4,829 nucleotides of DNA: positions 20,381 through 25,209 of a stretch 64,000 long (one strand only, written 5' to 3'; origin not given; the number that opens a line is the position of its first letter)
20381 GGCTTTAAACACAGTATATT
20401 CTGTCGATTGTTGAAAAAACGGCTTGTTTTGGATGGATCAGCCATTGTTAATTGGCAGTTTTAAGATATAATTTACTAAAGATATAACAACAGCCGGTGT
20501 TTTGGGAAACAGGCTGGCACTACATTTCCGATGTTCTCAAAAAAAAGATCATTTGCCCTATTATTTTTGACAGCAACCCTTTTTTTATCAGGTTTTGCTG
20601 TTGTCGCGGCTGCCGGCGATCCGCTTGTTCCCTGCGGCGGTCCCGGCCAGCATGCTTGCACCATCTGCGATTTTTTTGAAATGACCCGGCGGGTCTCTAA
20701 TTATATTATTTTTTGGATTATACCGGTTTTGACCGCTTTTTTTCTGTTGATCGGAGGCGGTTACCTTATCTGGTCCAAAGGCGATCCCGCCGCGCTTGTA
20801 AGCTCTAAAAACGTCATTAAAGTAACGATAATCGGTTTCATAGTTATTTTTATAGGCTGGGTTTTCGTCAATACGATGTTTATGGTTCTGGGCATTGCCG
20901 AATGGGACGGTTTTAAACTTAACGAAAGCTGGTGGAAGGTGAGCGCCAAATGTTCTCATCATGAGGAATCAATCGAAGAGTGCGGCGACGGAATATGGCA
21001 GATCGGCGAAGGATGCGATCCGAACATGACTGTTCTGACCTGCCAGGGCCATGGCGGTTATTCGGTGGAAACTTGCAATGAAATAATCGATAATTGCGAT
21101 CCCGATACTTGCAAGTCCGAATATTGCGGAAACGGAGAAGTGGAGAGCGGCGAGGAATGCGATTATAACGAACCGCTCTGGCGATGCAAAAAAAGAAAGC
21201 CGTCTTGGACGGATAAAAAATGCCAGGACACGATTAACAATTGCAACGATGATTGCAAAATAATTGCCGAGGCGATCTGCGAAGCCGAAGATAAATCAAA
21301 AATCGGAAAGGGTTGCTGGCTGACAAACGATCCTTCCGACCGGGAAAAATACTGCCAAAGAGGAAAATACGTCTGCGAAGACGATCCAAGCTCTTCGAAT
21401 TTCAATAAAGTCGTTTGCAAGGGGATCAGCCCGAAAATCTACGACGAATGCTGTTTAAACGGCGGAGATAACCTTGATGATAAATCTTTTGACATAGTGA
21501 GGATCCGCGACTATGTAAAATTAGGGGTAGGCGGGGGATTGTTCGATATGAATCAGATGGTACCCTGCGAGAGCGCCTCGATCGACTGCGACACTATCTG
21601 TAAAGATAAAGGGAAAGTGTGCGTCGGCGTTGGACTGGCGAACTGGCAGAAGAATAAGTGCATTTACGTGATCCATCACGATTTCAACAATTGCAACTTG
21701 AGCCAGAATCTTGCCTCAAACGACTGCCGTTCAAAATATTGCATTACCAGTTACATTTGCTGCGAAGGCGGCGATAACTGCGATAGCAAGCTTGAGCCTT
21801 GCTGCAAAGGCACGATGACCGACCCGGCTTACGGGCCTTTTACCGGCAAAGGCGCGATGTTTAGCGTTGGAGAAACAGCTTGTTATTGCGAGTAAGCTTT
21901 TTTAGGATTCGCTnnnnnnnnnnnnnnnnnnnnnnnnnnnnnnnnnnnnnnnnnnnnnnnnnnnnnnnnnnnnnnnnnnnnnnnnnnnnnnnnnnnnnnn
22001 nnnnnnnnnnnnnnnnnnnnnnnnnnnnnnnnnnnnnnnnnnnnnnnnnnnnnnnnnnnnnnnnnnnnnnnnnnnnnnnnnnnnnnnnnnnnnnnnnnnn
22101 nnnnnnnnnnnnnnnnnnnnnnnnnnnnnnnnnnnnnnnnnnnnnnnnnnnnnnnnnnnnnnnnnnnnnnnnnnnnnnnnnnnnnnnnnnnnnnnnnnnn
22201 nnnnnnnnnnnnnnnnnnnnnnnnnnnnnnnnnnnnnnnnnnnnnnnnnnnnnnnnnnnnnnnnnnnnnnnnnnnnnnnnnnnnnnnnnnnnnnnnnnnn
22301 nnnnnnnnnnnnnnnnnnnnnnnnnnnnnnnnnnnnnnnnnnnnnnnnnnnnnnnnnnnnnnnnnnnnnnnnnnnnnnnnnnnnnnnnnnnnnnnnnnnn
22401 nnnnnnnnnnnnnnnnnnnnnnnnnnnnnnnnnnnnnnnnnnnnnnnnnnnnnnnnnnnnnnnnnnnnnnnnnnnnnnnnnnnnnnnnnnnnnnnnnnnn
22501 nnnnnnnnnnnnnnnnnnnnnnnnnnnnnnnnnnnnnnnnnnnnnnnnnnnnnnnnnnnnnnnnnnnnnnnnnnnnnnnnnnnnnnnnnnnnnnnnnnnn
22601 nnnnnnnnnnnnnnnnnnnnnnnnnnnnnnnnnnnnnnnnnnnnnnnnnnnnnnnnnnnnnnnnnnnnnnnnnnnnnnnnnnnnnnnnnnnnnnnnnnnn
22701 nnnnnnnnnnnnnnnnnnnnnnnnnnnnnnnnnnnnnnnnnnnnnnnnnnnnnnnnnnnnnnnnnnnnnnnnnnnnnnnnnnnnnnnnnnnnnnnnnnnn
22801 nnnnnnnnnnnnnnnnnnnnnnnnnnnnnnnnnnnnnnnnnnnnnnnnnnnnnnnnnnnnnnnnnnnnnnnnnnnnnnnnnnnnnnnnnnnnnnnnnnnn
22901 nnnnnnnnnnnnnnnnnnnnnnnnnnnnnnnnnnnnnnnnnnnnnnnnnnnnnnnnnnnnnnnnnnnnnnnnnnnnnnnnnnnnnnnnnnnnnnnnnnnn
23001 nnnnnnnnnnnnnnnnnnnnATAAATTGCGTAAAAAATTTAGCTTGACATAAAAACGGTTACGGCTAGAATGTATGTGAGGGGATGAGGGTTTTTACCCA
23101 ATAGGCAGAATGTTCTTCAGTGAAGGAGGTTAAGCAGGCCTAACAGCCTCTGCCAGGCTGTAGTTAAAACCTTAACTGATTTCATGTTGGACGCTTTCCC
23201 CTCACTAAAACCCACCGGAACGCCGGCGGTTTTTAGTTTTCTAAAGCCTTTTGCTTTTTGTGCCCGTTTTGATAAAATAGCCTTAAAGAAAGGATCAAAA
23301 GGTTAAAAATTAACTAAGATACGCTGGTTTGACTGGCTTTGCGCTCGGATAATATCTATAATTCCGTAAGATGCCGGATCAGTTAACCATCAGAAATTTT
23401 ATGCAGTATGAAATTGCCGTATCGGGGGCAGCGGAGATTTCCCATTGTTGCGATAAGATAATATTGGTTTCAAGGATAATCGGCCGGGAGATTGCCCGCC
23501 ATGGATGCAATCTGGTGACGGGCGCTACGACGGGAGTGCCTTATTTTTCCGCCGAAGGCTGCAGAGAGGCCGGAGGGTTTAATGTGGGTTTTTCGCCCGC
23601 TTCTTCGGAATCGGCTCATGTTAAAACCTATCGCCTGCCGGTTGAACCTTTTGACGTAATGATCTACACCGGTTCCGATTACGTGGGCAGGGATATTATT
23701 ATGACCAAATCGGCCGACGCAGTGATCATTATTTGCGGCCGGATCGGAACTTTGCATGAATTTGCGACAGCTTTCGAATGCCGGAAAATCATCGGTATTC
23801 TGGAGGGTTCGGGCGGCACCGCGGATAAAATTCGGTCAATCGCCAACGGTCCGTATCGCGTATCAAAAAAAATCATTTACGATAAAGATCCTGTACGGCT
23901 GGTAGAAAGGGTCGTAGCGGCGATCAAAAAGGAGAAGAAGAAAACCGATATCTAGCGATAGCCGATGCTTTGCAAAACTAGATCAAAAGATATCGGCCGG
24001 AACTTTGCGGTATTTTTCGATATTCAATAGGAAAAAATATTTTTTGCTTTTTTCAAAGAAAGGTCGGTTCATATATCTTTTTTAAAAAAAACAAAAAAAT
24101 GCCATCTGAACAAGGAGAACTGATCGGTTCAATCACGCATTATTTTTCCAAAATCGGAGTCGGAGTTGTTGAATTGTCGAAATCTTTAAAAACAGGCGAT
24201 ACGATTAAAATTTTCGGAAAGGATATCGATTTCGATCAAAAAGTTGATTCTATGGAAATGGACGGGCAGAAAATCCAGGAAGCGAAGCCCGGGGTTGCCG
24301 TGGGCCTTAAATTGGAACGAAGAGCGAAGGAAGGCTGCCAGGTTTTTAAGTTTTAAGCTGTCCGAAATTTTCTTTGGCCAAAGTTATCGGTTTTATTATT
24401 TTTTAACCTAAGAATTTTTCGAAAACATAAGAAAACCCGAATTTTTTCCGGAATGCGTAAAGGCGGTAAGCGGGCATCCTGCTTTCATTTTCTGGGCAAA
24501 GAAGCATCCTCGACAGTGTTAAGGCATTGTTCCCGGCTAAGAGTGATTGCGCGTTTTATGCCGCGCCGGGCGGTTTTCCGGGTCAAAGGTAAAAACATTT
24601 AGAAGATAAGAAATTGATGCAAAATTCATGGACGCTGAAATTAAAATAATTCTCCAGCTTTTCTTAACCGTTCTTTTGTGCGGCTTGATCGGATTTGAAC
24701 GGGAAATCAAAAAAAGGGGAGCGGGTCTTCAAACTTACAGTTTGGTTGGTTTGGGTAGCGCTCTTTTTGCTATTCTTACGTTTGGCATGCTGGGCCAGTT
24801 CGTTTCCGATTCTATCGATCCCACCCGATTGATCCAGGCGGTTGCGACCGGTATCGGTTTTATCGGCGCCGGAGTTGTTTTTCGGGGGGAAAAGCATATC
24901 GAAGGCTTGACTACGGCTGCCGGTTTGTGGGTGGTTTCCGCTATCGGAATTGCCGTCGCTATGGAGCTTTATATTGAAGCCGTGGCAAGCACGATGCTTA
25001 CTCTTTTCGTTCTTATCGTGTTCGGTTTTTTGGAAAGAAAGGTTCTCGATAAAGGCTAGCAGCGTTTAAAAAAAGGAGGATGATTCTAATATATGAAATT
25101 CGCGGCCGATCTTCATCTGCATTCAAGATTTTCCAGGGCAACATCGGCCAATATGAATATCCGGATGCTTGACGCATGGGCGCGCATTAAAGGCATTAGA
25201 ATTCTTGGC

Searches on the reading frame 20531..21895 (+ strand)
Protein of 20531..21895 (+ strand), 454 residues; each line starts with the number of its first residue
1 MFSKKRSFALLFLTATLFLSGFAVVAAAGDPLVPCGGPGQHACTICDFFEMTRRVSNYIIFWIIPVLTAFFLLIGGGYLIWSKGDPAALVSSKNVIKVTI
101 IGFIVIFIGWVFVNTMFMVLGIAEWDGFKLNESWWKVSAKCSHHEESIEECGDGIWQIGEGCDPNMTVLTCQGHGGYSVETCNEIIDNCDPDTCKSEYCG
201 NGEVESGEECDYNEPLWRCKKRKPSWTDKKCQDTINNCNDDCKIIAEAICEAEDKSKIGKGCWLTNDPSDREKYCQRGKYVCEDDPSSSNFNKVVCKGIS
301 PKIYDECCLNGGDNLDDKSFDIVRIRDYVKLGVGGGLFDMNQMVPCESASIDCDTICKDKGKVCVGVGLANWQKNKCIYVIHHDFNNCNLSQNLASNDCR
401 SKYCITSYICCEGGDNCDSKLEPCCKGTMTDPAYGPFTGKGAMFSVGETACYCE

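Call 62: search_protein_families(library=pfam, proteins=[window:20531-21895:+], max_evalue=0.01)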
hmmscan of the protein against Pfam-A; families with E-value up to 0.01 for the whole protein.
window:20531-21895:+ (454 aa): 1 family
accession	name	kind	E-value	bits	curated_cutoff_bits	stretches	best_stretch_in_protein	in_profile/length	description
PF18895.5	T4SS_pilin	-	0.0066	16.9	26.6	1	58-114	14-69/71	Type IV secretion system pilin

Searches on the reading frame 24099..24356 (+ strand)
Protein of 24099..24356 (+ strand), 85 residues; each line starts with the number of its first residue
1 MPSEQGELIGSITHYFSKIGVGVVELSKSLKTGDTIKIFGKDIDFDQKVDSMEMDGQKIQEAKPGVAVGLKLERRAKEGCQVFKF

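Call 11: search_protein_families(library=pfam, proteins=[window:24099-24356:+], max_evalue=0.01)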
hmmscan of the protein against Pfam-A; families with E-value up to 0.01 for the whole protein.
window:24099-24356:+ (85 aa): 2 families
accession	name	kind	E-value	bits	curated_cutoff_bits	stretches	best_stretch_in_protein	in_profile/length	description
PF16325.11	Peptidase_U32_C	-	9.2e-05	23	28.2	1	8-79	5-79/83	Peptidase family U32 C-terminal domain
PF03144.31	GTP_EFTU_D2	-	0.00015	22.6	30.3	1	30-72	13-58/73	Elongation factor Tu domain 2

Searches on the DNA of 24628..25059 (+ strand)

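Call 99: search_rna_families(source=L031, start=9000, end=10650, threshold=evalue, max_evalue=5)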
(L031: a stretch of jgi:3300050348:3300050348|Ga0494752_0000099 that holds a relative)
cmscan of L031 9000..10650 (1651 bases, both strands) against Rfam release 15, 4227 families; matches with E-value up to 5: 4.
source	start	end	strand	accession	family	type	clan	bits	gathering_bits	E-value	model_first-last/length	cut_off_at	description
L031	10479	10553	+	RF02937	Clostridiales-2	Gene; sRNA;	-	20.7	58.6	0.068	1-82/82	no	Clostridiales-2 RNA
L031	10516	10561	+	RF03080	RT-9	Gene; sRNA;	-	20.3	46.1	2.8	1-92/92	no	RT-9 RNA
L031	10505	10548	-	RF03126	L20-Deltaproteobacteria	Cis-reg; leader;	-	19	42.8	0.8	1-59/59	no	L20-Deltaproteobacteria ribosomal protein leader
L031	9078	9181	+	RF02901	AaHKsRNA41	Gene; sRNA;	-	15.8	97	1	1-187/187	no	Aggregatibacter sRNA 41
